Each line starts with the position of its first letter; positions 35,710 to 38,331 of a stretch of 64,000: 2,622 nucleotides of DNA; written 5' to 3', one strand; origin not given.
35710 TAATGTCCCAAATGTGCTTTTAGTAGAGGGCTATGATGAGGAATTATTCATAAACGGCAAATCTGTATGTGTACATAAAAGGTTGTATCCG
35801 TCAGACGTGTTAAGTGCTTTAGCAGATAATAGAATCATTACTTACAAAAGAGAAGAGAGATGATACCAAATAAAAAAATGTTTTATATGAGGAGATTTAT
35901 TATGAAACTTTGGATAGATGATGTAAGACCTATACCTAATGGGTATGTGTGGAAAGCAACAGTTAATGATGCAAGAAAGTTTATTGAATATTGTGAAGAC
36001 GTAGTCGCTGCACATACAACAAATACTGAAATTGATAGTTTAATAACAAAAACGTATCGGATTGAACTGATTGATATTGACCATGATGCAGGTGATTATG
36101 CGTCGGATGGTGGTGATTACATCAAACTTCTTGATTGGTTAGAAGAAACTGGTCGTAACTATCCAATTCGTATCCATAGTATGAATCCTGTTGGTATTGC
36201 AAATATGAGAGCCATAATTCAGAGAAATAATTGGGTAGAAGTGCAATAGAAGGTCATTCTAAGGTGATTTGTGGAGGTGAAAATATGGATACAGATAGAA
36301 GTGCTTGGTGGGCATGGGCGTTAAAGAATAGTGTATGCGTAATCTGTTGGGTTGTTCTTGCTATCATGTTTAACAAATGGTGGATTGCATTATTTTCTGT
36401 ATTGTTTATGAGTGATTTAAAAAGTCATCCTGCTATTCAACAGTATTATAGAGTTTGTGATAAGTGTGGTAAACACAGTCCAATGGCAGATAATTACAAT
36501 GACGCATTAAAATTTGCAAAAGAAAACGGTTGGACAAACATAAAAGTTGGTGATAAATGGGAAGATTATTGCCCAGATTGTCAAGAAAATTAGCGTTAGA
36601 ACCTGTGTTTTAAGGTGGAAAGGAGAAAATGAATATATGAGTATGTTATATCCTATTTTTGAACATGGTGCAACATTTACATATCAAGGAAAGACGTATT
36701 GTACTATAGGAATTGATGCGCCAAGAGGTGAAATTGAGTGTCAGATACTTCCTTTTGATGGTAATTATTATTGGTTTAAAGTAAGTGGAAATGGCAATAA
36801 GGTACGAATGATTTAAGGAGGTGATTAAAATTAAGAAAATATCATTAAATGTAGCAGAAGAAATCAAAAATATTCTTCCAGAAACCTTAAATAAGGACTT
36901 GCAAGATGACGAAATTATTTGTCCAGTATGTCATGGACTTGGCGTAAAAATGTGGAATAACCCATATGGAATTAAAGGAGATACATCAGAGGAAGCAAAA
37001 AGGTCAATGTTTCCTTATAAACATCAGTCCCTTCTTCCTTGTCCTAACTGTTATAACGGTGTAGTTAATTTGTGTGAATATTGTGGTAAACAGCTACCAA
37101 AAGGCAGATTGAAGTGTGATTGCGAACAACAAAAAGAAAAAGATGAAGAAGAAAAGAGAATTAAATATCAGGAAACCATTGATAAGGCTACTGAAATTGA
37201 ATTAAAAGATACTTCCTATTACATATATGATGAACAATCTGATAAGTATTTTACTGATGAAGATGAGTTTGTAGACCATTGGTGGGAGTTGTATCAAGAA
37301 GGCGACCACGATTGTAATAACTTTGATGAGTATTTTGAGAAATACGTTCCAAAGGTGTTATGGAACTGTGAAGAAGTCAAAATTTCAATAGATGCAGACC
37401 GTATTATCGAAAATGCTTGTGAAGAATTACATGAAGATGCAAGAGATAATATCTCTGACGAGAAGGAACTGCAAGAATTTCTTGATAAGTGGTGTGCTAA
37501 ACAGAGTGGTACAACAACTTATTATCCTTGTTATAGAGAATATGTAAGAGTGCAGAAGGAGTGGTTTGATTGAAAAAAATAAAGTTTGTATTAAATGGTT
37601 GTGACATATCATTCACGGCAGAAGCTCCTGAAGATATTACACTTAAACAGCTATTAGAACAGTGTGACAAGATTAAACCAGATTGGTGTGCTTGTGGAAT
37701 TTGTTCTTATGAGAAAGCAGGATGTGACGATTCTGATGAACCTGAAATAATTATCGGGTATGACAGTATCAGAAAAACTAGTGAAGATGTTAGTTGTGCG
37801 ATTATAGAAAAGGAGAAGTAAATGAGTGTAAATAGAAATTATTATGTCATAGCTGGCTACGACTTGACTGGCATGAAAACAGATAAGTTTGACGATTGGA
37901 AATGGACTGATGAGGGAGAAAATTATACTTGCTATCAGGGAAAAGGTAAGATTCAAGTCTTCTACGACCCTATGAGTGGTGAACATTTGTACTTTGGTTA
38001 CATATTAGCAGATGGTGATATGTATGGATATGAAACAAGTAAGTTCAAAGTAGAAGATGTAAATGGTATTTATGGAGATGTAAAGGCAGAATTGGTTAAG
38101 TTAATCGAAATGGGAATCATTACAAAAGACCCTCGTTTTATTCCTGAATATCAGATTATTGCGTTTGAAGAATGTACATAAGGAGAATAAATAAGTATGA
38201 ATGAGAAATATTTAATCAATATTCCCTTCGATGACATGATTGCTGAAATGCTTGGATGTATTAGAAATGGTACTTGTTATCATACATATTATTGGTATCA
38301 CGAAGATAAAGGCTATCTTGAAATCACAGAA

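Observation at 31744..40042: Recurrent intergenic cassette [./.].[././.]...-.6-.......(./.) placed between stop codon and Shine-Dalgarno of many genes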

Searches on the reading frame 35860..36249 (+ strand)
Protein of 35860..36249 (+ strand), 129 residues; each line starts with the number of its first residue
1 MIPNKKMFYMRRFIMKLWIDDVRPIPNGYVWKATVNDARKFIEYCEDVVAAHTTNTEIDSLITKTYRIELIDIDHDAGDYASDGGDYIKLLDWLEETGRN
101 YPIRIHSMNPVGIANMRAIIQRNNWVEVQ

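Call 34: find_encoding_contigs(protein=window:35860-36249:+, flank=10000, max_places=10)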
Protein window:35860-36249:+ (129 aa): no gene with exactly this product is on record in the collection.

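Call 72: search_protein_families(library=pfam, proteins=[window:35902-36249:+], max_evalue=0.01)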
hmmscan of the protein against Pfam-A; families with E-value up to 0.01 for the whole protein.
window:35902-36249:+ (115 aa): 1 family
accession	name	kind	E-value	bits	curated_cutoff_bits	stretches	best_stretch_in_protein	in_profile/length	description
PF20274.4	cREC_REC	-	1.7e-16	61.1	27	1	1-107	1-87/88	Cyclic-phosphate processing Receiver domain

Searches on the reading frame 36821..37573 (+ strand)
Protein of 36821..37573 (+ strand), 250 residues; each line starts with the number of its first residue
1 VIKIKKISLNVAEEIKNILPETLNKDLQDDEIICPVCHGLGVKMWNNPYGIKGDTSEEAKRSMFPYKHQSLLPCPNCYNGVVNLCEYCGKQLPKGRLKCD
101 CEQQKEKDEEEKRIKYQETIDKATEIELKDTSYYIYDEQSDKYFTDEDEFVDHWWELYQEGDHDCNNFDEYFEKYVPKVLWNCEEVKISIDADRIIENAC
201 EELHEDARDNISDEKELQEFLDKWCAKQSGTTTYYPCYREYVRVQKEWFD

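Call 32: find_related_loci(query=window:36821-37573:+, collection=viral_contigs, flank=10000)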
Query window:36821-37573:+ (250 aa) in viral_contigs; peptide patterns used: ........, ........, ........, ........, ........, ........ (x = any residue, [..] = any of these).
7 stretches matched a pattern, but none encodes a relative of the query by tblastn (E <= 1e-3).

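Call 72: search_protein_families(library=pfam, proteins=[window:36821-37573:+], max_evalue=0.01)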
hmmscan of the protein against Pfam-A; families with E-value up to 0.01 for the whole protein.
window:36821-37573:+ (250 aa): 0 families

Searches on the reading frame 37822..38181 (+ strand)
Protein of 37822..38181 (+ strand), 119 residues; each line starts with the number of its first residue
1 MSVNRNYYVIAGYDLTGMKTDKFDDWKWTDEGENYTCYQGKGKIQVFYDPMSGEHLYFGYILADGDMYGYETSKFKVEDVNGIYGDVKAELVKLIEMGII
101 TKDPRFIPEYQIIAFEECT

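Call 35: find_encoding_contigs(protein=window:37822-38181:+, flank=10000, max_places=10)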
Protein window:37822-38181:+ (119 aa): no gene with exactly this product is on record in the collection.
